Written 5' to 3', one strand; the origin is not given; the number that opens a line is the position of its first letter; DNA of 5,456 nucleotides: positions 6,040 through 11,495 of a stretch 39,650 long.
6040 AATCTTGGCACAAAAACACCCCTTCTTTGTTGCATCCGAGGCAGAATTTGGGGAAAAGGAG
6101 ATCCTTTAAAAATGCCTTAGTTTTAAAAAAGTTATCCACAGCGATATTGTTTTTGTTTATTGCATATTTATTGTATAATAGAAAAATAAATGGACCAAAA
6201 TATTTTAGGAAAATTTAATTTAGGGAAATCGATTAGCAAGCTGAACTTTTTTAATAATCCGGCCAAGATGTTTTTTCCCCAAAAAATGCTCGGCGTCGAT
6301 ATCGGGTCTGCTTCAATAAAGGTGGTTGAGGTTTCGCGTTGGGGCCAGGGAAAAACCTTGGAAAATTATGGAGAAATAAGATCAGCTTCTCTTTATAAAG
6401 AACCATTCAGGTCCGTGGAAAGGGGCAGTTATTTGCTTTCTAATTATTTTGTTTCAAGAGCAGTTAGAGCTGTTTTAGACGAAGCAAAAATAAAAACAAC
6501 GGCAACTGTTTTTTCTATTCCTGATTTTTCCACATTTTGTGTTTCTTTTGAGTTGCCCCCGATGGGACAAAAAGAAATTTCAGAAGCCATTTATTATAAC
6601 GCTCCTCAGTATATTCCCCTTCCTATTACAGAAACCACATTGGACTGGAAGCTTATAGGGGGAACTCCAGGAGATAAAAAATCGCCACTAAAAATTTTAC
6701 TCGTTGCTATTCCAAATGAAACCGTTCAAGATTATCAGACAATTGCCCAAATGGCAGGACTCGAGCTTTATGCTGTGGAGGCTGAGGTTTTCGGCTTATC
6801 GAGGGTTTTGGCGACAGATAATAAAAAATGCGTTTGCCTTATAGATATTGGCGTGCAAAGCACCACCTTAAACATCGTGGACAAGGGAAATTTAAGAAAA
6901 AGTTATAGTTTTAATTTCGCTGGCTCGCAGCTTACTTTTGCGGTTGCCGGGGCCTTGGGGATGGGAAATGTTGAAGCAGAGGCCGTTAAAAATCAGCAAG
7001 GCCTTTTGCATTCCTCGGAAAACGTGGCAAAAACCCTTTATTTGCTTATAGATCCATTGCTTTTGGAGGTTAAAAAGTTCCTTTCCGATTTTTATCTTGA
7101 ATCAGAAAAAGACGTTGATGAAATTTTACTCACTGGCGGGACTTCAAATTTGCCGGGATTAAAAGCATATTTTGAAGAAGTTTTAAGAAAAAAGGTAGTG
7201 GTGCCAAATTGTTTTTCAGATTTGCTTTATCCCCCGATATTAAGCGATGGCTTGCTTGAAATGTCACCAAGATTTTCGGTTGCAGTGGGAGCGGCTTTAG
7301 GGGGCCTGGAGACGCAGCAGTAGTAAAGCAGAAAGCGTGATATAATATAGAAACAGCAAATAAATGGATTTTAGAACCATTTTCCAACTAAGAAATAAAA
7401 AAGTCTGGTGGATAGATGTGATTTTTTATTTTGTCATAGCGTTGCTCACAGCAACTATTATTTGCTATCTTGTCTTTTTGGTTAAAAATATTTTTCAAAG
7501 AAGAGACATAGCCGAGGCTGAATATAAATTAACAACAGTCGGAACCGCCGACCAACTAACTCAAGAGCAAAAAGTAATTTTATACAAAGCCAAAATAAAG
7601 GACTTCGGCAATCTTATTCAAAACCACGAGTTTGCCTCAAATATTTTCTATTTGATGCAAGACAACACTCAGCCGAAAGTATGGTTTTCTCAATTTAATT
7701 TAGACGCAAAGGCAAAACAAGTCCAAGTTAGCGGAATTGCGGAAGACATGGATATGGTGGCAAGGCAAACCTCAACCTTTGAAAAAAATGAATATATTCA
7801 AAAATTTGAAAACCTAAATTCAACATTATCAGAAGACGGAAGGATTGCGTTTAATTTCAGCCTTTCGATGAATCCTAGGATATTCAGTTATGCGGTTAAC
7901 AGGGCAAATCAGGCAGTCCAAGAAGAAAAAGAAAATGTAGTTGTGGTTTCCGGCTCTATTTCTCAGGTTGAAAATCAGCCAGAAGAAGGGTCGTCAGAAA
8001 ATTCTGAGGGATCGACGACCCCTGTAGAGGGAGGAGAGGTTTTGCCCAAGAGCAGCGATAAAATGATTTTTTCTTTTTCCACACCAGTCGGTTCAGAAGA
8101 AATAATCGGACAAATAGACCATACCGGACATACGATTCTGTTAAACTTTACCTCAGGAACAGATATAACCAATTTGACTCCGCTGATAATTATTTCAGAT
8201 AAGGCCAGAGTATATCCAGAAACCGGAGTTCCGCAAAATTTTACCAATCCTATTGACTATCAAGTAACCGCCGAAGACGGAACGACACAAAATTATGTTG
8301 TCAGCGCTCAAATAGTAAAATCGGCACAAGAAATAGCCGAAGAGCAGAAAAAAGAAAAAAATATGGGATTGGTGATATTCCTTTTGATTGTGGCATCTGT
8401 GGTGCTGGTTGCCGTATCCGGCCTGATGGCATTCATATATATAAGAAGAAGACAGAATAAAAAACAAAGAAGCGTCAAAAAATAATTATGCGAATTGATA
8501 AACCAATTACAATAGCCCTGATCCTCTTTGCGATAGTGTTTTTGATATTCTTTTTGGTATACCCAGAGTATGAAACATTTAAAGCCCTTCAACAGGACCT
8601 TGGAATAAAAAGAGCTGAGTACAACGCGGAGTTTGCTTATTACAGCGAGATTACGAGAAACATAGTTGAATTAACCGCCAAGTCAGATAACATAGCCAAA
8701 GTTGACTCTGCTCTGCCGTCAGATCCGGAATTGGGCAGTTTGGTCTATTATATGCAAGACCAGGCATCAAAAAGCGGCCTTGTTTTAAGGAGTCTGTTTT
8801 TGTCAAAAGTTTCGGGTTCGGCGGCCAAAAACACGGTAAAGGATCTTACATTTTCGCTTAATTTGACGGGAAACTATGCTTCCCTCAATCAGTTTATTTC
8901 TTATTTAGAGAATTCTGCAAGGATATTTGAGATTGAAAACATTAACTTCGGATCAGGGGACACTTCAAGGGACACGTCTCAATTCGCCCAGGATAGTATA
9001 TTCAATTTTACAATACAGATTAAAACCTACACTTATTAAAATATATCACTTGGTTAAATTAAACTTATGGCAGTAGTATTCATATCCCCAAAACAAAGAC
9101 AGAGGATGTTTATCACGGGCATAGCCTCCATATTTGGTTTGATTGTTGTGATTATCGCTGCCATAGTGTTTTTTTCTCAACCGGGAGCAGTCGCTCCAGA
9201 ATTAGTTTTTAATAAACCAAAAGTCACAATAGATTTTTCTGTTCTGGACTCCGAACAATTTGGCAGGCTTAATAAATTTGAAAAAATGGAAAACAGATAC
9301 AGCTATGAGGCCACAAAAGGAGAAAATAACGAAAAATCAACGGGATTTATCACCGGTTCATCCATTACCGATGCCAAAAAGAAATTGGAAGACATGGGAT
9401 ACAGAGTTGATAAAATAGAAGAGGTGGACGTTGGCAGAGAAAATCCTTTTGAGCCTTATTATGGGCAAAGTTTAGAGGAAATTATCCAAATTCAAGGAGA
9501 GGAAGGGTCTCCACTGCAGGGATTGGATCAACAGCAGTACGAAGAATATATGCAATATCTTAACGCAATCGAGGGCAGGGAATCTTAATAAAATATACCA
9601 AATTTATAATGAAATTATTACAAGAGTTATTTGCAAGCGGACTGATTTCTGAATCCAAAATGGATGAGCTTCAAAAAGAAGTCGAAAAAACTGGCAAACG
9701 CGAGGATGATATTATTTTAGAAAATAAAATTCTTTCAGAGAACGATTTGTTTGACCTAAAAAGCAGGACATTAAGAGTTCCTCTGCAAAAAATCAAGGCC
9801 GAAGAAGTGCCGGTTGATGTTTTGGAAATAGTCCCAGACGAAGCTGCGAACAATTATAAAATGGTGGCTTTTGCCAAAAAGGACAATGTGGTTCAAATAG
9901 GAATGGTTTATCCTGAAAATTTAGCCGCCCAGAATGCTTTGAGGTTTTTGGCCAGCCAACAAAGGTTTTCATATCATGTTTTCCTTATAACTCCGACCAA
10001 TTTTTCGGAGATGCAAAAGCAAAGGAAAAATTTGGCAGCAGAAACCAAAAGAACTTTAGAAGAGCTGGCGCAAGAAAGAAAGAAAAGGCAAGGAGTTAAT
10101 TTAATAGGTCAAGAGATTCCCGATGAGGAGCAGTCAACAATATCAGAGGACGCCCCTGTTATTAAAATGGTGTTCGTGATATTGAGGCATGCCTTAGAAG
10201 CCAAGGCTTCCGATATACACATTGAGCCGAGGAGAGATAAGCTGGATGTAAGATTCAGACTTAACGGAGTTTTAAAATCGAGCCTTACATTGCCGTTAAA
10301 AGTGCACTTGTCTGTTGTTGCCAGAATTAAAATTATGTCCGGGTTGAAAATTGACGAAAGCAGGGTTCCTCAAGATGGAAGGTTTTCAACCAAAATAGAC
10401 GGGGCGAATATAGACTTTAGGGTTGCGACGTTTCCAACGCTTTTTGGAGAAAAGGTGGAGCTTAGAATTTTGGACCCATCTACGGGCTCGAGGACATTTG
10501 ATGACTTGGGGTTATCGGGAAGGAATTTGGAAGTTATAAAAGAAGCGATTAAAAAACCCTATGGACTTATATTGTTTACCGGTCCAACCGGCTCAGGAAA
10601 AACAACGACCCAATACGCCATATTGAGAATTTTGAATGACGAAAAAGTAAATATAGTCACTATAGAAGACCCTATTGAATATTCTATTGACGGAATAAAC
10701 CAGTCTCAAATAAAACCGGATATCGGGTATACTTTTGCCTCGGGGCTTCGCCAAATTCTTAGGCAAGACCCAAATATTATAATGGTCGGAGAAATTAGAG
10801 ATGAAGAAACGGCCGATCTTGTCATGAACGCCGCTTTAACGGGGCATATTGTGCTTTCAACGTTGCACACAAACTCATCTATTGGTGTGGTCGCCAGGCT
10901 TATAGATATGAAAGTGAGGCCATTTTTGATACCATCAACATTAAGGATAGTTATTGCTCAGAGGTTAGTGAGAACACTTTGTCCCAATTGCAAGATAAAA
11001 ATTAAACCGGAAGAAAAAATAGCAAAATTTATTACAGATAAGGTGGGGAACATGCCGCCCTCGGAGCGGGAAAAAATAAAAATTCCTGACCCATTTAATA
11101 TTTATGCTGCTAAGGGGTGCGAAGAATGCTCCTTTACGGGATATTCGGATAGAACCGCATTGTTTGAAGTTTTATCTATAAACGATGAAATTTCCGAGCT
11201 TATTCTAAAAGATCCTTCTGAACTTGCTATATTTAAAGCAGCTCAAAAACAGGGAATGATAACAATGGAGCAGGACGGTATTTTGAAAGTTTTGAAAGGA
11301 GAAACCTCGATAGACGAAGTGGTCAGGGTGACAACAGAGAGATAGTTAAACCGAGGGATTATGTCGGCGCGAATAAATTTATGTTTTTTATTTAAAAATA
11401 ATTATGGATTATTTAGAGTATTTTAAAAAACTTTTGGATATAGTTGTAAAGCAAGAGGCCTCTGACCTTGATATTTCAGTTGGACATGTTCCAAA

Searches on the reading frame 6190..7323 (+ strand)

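Call 38: search_protein_families(library=pfam, proteins=[window:6190-7323:+], max_evalue=0.01)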
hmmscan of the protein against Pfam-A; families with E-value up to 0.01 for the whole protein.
window:6190-7323:+ (377 aa): 4 families
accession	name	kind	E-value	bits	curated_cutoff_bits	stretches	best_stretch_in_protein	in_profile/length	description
PF11104.14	PilM_2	-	1.5e-35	123.1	27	1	35-370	1-337/340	Type IV pilus assembly protein PilM;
PF14450.12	FtsA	-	5.4e-10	40.2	31.8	1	216-340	1-111/127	Cell division protein FtsA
PF06723.19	MreB_Mbl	-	0.0037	16.6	27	0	275-338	238-303/327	MreB/Mbl protein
PF00022.25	Actin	-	0.0053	15.8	27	0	169-262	97-193/410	Actin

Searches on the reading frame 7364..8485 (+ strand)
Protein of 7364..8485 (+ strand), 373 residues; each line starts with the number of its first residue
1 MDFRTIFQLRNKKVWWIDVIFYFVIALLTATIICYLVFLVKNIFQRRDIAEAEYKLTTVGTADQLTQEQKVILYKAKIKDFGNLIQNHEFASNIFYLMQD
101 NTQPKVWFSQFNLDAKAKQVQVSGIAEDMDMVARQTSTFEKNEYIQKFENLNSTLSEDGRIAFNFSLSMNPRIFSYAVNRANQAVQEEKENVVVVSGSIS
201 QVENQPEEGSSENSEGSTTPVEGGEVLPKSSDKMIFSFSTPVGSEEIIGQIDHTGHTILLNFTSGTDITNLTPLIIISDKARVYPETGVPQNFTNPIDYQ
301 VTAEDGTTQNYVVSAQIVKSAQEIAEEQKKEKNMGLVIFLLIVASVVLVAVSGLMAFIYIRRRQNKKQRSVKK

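Call 38: search_protein_families(library=pfam, proteins=[window:7364-8485:+], max_evalue=0.01)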
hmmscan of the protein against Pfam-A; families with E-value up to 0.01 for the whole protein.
window:7364-8485:+ (373 aa): 3 families
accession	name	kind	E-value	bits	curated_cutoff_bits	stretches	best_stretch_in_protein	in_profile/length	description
PF16410.10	DUF5018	-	1.3e-12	47.7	38.2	1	228-317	129-215/352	Domain of unknown function (DUF5018)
PF05137.18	PilN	-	0.00014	22.2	22.8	1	95-169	3-76/78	Fimbrial assembly protein (PilN)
PF22243.2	DUF5018-rel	-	0.0021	18.7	28.1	1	277-313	73-114/115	DUF5018-related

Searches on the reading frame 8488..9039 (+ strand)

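Call 52: search_protein_families(library=pfam, proteins=[window:8488-9039:+], max_evalue=0.05)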
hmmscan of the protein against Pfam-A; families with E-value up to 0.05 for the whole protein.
window:8488-9039:+ (183 aa): 3 families
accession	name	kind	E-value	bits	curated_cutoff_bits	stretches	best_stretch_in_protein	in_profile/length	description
PF04350.18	PilO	-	2.7e-10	41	22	1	61-183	31-143/145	Pilus assembly protein, PilO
PF17561.7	TssO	-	0.024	15.2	29.2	1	6-64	10-68/148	Type VI secretion system, TssO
PF10741.14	T2SSM_b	-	0.047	14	21.7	0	90-163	24-94/111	Type II secretion system (T2SS), protein M subtype b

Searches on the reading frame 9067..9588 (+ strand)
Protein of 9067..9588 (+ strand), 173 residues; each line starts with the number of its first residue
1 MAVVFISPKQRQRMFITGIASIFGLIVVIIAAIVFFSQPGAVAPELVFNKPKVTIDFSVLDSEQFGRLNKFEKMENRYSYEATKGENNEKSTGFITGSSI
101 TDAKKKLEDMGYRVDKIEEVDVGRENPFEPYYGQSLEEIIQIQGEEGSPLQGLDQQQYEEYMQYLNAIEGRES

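Call 52: search_protein_families(library=pfam, proteins=[window:9067-9588:+], max_evalue=0.05)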
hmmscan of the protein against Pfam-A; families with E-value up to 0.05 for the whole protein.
window:9067-9588:+ (173 aa): 1 family
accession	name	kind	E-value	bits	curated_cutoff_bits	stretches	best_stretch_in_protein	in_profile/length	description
PF03793.24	PASTA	-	0.043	14.2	23.2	0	95-120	6-32/64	PASTA domain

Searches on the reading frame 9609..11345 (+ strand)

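Call 38: search_protein_families(library=pfam, proteins=[window:9609-11345:+], max_evalue=0.01)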
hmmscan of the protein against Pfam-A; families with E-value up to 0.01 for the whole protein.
window:9609-11345:+ (578 aa): 6 families
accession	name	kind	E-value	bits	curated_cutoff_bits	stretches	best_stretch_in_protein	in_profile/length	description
PF00437.27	T2SSE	-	2.3e-125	418.5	24.9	1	180-573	4-370/370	Type II/IV secretion system protein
PF05157.20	MshEN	-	8.1e-10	39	23.1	1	55-138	1-82/90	MshEN domain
PF20720.3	nSTAND3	-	0.0028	17.8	27.2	1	318-355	17-54/155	Novel STAND NTPase 3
PF13401.12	AAA_22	-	0.0037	18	27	0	318-355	5-42/130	AAA domain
PF13476.12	AAA_23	-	0.006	17.7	27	1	319-346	20-47/201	AAA domain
PF04851.21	ResIII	-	0.0089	16.4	22.5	0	310-348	15-55/164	Type III restriction enzyme, res subunit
